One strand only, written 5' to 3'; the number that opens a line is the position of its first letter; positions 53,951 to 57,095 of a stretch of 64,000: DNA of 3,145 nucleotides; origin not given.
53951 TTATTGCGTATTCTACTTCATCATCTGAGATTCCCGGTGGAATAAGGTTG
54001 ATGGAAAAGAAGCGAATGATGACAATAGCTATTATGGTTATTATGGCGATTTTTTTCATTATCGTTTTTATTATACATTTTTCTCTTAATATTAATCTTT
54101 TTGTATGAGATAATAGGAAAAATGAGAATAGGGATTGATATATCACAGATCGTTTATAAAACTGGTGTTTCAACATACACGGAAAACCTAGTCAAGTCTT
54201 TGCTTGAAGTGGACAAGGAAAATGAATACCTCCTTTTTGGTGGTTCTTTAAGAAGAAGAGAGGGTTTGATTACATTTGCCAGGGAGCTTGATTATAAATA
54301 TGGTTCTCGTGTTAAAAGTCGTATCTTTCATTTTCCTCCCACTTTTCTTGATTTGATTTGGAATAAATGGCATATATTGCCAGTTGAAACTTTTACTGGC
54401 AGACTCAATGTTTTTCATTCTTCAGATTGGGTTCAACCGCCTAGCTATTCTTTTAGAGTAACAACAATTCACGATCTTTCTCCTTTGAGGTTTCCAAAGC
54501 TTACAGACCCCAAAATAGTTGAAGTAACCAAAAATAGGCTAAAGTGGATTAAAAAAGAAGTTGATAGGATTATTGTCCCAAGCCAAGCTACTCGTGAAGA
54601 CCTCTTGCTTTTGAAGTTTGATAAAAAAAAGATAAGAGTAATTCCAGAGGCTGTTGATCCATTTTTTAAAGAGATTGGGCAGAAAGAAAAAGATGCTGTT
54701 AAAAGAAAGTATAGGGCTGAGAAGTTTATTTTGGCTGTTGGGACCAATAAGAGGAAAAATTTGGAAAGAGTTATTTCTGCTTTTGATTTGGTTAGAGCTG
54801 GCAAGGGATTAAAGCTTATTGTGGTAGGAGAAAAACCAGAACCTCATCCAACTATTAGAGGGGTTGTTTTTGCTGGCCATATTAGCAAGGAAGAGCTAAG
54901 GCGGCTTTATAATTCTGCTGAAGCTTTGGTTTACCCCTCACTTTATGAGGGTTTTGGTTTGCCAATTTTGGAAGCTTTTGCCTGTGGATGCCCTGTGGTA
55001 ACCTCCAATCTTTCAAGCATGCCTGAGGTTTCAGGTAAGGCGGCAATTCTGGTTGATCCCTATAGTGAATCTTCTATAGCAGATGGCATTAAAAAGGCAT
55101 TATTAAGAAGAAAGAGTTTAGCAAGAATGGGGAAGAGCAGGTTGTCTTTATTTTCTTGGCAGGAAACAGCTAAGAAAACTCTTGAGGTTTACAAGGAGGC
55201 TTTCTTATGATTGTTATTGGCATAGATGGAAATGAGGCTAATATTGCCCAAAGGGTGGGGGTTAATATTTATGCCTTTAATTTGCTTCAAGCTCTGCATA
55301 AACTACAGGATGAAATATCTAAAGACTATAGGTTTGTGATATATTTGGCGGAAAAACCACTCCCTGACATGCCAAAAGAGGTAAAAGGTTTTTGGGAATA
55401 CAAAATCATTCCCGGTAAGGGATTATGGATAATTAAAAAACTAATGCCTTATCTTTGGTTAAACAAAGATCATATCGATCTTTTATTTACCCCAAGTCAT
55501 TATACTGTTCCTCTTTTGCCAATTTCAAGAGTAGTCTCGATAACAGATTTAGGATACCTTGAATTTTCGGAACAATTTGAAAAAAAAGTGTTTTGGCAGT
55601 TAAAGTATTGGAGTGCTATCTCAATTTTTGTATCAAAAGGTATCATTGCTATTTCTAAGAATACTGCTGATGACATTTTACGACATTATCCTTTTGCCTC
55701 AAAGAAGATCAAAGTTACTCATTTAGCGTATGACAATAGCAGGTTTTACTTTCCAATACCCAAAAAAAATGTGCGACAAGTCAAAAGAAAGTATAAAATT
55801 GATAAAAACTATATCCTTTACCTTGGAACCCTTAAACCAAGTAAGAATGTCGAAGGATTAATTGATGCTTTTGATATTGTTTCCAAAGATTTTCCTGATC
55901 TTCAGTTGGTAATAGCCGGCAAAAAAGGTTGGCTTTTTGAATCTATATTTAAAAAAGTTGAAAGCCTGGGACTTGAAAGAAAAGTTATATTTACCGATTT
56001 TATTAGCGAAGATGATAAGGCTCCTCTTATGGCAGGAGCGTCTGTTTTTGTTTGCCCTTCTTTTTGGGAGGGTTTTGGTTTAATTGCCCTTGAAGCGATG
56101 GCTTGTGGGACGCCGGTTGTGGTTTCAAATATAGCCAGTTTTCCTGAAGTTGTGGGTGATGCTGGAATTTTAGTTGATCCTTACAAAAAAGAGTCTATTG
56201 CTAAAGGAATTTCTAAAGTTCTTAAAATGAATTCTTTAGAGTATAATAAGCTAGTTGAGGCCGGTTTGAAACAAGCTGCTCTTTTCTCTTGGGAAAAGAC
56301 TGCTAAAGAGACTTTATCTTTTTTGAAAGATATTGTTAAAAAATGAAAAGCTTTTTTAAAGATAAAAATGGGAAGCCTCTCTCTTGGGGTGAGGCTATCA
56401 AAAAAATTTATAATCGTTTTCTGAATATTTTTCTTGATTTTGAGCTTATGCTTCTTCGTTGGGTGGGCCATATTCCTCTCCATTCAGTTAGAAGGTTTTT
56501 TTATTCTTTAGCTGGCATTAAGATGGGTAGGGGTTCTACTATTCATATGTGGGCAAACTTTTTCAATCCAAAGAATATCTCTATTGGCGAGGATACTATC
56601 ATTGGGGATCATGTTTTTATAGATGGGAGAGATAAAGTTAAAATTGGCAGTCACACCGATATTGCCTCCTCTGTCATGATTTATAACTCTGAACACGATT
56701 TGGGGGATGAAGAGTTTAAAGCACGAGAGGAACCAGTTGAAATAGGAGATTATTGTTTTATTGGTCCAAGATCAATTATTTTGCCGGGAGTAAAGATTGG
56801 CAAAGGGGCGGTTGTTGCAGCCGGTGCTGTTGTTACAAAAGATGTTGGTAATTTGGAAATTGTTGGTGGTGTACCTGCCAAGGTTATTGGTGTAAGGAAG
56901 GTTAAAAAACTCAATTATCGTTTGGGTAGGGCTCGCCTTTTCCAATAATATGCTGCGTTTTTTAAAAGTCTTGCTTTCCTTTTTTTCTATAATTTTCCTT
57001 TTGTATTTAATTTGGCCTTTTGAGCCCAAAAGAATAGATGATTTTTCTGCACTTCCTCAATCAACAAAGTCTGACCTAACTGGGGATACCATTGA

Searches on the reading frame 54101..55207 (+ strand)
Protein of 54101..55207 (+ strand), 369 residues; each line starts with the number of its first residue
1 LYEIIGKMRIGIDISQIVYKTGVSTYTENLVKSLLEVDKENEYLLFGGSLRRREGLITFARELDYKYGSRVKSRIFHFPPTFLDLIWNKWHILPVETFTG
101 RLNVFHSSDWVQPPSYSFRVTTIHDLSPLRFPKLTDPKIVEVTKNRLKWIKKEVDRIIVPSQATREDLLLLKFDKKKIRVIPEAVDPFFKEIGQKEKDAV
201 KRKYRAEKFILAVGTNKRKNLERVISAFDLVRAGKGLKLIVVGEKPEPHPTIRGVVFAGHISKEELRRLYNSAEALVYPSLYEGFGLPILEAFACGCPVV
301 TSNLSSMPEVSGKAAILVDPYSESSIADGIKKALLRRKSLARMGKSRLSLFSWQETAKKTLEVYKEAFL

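Call 73: find_related_loci(query=window:54101-55207:+, collection=metagenome_contigs, flank=6000)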
Query window:54101-55207:+ (369 aa) in metagenome_contigs; peptide patterns used: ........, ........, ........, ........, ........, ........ (x = any residue, [..] = any of these).
600 stretches matched a pattern (row limit reached: there are more); 326 encode a relative of the query (tblastn E <= 1e-3); the best 80 are kept; 79 distinct loci.
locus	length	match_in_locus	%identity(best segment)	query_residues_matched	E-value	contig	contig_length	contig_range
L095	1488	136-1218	55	7-368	2e-146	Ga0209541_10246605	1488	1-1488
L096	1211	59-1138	58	5-367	3e-147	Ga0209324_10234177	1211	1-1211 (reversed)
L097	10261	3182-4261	56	7-367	3e-132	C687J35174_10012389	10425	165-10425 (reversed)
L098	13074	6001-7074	57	8-367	1e-129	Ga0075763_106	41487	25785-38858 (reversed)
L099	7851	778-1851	57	8-367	1e-129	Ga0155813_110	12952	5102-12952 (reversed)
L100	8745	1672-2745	57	8-367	1e-129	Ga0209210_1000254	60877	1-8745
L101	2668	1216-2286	51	8-367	7e-129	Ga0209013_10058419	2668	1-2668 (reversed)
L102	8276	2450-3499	55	7-365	7e-123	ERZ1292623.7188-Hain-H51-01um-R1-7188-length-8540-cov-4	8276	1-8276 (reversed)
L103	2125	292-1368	50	5-367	2e-121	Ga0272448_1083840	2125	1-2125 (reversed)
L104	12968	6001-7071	49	6-366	2e-112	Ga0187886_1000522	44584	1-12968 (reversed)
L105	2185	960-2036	49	8-367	3e-116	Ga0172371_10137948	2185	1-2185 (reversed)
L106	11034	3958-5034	49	7-366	3e-109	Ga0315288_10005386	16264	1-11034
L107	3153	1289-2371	49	8-369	7e-112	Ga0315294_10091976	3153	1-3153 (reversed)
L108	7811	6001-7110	48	8-367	5e-105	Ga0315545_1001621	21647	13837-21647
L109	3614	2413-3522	48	8-367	2e-106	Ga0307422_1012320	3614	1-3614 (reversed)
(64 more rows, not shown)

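Call 76: search_protein_families(library=pfam, proteins=[window:54101-55207:+], max_evalue=0.001)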
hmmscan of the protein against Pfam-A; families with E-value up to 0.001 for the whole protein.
window:54101-55207:+ (369 aa): 5 families
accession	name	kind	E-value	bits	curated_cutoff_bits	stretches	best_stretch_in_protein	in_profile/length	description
PF00534.26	Glycos_transf_1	-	4.3e-29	101.7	26.4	1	195-345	3-167/172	Glycosyl transferases group 1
PF13692.12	Glyco_trans_1_4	-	6.7e-26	91.7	27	1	208-334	2-140/142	Glycosyl transferases group 1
PF13439.12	Glyco_transf_4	-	5.5e-13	49.7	28.5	1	22-187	3-168/170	Glycosyltransferase Family 4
PF20706.3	GT4-conflict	-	2.2e-07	30.6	26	1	262-305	271-314/385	Family 4 Glycosyltransferase in conflict systems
PF13524.12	Glyco_trans_1_2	-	6.1e-07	29.9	25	1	231-354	9-136/144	Glycosyl transferase-like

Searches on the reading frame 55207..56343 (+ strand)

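Call 76: search_protein_families(library=pfam, proteins=[window:55207-56343:+], max_evalue=0.001)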
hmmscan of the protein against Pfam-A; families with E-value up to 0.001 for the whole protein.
window:55207-56343:+ (379 aa): 5 families
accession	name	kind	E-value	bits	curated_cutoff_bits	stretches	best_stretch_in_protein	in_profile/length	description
PF00534.26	Glycos_transf_1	-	2.5e-42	144.8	26.4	1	194-353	7-169/172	Glycosyl transferases group 1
PF13692.12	Glyco_trans_1_4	-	2.7e-34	118.9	27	1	201-340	2-141/142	Glycosyl transferases group 1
PF20706.3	GT4-conflict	-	2.3e-13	50.3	26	1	195-308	193-312/385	Family 4 Glycosyltransferase in conflict systems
PF00982.27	Glyco_transf_20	-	1e-05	24.9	32.5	1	266-358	360-456/473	Glycosyltransferase family 20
PF13439.12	Glyco_transf_4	-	7.9e-05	23.2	28.5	1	18-177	3-168/170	Glycosyltransferase Family 4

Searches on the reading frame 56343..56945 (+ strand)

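Call 76: search_protein_families(library=pfam, proteins=[window:56343-56945:+], max_evalue=0.001)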
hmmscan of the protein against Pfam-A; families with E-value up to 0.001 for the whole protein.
window:56343-56945:+ (201 aa): 3 families
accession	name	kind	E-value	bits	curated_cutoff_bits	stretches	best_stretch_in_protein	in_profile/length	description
PF00132.30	Hexapep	-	1.7e-17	62.7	27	1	132-166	2-36/36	Bacterial transferase hexapeptide (six repeats)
PF14602.12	Hexapep_2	-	4.6e-12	45.9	27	1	131-166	1-34/34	Hexapeptide repeat of succinyl-transferase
PF25084.1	LbH_EIF2B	-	1.1e-05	25.8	54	0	132-168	62-97/105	EIF2B subunit epsilon LbH domain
